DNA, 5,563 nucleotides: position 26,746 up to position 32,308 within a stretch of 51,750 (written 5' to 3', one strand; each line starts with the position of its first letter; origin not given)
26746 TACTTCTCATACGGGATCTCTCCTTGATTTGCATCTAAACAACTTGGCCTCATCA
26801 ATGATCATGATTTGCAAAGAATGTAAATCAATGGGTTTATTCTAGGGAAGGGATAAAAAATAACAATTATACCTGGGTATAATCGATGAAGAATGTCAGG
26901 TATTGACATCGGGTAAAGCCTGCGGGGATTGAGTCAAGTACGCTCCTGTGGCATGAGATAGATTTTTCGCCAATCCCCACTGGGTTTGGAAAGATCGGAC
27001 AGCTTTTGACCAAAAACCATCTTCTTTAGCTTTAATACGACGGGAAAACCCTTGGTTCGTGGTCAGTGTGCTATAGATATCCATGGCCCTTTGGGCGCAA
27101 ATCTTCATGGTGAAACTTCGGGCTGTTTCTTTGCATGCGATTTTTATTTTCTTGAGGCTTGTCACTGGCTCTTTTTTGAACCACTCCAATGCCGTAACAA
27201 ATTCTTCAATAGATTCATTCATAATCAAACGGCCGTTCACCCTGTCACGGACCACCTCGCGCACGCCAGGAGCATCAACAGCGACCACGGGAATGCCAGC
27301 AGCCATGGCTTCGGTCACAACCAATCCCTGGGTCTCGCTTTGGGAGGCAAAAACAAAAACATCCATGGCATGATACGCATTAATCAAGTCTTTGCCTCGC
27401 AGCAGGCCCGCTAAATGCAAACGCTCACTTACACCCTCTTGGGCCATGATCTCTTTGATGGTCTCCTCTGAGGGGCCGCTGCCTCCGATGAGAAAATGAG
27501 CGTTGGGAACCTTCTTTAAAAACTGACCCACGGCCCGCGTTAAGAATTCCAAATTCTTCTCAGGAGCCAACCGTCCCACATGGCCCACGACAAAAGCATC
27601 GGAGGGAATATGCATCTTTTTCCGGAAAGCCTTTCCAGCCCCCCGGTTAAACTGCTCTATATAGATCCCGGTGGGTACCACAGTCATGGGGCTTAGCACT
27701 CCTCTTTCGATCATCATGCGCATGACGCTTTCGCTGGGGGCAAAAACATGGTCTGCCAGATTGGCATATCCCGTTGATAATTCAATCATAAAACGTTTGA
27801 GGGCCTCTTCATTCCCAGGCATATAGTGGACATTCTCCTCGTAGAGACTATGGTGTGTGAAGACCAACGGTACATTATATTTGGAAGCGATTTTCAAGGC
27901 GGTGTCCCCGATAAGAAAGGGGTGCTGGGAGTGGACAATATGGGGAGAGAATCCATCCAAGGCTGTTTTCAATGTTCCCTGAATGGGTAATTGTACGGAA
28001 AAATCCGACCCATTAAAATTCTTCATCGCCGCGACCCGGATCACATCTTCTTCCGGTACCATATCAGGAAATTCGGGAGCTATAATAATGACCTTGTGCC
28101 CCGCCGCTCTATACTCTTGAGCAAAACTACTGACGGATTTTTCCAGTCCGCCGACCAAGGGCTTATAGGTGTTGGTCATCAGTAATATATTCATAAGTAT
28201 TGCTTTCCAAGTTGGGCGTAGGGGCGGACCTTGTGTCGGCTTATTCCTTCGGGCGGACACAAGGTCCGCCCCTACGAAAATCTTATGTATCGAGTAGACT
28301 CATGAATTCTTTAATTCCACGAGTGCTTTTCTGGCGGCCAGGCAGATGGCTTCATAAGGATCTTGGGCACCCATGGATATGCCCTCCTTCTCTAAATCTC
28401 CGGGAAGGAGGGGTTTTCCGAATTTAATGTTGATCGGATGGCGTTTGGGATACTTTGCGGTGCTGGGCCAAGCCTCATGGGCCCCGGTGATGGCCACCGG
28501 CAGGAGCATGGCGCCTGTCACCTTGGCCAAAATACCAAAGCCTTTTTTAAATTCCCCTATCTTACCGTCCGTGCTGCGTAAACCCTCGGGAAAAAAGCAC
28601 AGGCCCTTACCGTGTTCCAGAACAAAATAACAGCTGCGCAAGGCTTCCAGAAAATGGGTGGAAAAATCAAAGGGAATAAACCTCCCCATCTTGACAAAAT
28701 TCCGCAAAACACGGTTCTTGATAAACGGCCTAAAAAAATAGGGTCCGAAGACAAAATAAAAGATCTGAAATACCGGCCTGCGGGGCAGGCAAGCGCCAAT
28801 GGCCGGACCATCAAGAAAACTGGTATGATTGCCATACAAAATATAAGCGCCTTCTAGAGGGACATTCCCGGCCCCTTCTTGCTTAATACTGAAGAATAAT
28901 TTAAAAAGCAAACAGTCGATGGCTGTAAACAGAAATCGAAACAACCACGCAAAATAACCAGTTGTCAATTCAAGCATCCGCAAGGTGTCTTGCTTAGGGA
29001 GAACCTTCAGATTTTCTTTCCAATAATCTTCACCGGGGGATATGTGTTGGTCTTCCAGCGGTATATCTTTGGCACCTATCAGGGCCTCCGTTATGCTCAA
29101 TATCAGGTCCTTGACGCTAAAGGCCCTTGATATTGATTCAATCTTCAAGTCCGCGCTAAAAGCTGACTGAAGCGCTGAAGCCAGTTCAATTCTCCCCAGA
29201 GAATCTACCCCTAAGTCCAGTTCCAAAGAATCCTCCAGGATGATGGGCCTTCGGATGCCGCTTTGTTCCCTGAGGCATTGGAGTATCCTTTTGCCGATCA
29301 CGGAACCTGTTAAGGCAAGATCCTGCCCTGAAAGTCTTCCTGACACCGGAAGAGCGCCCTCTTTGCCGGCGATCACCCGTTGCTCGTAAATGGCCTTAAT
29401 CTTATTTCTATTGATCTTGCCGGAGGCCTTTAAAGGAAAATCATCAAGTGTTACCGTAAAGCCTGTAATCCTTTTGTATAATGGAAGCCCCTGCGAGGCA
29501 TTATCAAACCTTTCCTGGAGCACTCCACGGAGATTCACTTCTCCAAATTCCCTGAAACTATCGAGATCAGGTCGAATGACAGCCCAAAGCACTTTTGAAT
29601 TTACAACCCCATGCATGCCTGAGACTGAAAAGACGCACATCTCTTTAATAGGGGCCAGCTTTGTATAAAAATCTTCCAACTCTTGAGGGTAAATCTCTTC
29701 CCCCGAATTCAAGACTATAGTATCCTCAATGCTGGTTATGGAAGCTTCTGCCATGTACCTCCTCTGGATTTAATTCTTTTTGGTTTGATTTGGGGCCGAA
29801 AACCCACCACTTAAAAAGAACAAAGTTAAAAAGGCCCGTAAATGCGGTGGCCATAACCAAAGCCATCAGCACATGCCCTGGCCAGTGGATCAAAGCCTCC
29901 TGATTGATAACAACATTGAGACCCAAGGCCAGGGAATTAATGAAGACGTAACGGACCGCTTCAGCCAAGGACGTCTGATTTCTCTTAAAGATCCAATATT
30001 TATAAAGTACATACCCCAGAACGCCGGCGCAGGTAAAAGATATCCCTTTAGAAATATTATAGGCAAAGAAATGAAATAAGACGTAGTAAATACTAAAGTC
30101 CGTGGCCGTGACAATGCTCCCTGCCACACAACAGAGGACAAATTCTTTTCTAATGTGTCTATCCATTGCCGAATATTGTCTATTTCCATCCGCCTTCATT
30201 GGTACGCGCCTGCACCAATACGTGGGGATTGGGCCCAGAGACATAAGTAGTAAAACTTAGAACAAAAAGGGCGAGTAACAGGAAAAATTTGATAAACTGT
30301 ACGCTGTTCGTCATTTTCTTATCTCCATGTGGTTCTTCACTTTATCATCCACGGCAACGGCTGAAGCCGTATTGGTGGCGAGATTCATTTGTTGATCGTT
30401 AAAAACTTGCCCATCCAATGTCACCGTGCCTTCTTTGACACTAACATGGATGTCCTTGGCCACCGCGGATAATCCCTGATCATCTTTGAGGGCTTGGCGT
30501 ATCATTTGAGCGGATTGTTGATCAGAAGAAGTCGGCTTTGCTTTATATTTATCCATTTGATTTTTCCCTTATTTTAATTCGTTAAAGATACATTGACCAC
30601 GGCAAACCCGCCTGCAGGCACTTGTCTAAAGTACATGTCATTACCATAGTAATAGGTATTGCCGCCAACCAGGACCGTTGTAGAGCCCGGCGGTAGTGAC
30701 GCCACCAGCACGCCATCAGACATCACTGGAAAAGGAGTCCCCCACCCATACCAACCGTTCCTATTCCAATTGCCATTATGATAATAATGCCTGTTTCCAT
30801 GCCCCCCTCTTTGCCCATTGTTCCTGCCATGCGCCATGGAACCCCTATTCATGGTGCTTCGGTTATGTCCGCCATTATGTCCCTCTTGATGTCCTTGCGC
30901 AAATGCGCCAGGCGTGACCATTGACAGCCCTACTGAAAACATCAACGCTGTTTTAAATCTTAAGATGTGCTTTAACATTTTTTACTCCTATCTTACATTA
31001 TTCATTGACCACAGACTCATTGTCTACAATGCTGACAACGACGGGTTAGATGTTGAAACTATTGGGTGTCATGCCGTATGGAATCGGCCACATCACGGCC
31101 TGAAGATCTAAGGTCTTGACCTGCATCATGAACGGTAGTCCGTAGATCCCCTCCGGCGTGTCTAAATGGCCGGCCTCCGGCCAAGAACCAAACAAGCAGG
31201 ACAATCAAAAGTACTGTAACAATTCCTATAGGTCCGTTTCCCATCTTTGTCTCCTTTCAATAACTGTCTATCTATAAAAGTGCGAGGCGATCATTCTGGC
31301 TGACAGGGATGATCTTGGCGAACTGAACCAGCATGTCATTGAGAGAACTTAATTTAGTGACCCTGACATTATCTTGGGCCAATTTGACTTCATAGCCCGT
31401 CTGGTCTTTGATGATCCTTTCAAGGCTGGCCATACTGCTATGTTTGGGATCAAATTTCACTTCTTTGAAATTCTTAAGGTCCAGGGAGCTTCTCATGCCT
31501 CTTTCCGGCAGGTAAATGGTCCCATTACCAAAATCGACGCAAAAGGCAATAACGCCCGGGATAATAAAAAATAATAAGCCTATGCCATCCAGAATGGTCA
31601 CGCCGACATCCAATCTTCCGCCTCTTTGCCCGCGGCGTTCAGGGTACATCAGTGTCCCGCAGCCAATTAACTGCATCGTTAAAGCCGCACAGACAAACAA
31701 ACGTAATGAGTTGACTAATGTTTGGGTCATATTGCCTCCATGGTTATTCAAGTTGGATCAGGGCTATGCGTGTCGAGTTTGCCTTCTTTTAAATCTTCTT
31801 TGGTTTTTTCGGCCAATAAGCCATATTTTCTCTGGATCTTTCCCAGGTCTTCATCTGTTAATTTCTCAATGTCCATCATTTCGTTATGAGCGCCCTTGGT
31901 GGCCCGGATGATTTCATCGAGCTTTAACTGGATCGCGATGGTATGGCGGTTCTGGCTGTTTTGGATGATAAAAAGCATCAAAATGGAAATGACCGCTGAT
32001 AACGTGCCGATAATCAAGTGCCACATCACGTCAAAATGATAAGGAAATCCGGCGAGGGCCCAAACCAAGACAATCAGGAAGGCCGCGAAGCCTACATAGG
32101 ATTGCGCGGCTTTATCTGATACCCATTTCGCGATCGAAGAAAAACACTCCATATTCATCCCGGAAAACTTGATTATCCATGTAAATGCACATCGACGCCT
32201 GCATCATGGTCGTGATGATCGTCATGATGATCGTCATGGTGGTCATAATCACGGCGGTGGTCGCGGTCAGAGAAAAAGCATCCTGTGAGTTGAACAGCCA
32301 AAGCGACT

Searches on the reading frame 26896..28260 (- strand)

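Call 7: search_protein_families(library=pfam, proteins=[window:26896-28260:-])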
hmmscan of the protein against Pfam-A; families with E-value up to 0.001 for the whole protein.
window:26896-28260:- (454 aa): 6 families
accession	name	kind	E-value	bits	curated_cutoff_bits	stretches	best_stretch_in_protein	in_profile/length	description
PF00534.26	Glycos_transf_1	-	3.8e-37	127.9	26.4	1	212-370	5-163/172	Glycosyl transferases group 1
PF13692.12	Glyco_trans_1_4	-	4e-32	111.8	27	1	223-359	2-137/142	Glycosyl transferases group 1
PF13439.12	Glyco_transf_4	-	3e-30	105.9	28.5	1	36-202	1-169/170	Glycosyltransferase Family 4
PF13579.12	Glyco_trans_4_4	-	6.7e-16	59.5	29.7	1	37-198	1-158/158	Glycosyl transferase 4-like domain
PF20706.3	GT4-conflict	-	5.2e-08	32.7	26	1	32-345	7-328/385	Family 4 Glycosyltransferase in conflict systems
PF13524.12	Glyco_trans_1_2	-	0.0007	20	25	0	247-390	5-140/144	Glycosyl transferase-like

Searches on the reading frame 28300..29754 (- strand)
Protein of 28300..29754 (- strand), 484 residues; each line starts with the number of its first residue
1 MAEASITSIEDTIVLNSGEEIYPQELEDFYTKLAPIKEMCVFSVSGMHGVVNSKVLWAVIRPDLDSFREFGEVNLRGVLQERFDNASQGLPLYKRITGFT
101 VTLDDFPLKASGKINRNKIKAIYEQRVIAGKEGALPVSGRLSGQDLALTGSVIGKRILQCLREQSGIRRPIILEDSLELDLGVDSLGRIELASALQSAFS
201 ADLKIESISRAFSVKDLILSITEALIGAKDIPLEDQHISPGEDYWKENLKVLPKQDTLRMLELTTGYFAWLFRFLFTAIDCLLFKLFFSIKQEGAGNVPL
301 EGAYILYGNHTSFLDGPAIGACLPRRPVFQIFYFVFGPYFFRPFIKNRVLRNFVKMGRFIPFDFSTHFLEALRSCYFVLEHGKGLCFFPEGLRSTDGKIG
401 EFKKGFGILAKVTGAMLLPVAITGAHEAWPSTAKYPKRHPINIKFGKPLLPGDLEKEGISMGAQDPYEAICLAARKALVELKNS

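Call 7: search_protein_families(library=pfam, proteins=[window:28300-29754:-])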
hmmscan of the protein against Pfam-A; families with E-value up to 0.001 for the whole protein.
window:28300-29754:- (484 aa): 2 families
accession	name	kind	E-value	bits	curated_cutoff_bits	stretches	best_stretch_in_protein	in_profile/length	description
PF01553.26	Acyltransferase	-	4.2e-13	49.7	23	1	290-422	2-131/132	Acyltransferase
PF00550.31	PP-binding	-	4.4e-06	27.3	20.8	1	156-211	2-57/67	Phosphopantetheine attachment site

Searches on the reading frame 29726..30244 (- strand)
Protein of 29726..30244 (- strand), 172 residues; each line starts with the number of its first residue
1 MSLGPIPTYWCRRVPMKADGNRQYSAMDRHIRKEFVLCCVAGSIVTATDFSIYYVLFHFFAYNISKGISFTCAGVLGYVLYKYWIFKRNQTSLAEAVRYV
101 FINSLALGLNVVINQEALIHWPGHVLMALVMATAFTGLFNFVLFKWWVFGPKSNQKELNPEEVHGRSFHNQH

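Call 7: search_protein_families(library=pfam, proteins=[window:29726-30244:-])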
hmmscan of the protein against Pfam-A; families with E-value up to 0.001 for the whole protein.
window:29726-30244:- (172 aa): 1 family
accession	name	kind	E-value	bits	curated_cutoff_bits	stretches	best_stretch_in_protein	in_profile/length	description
PF04138.20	GtrA_DPMS_TM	-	2.7e-14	53.8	26.1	1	39-149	3-117/117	GtrA/DPMS, transmembrane domain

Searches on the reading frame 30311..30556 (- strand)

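Call 7: search_protein_families(library=pfam, proteins=[window:30311-30556:-])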
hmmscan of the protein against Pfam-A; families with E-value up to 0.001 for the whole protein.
window:30311-30556:- (81 aa): 1 family
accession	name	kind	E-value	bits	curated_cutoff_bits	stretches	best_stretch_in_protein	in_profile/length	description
PF04972.22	BON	-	3.8e-13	50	27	1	11-80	1-68/69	BON domain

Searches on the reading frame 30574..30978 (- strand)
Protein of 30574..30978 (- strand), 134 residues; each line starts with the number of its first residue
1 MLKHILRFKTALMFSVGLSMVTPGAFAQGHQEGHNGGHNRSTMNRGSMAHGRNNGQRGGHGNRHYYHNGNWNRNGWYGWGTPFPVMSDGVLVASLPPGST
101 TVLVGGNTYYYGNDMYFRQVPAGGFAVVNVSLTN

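Call 7: search_protein_families(library=pfam, proteins=[window:30574-30978:-])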
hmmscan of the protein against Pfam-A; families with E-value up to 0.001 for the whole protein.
window:30574-30978:- (134 aa): 1 family
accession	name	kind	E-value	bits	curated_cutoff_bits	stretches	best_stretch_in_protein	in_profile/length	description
PF20125.4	DUF6515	-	2.4e-05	24.7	24.9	1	61-124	108-169/179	Family of unknown function (DUF6515)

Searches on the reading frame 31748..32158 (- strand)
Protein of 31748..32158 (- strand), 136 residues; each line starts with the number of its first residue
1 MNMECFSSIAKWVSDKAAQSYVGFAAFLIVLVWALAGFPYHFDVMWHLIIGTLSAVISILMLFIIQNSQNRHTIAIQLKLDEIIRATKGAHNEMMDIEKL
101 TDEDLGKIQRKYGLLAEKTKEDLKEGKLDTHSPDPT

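Call 8: search_protein_families(library=pfam, proteins=[window:31748-32158:-])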
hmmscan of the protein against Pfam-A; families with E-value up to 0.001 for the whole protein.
window:31748-32158:- (136 aa): 1 family
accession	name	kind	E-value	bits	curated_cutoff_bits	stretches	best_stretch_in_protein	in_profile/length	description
PF04120.17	Iron_permease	-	1.1e-33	116.2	25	1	6-127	1-122/128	Low affinity iron permease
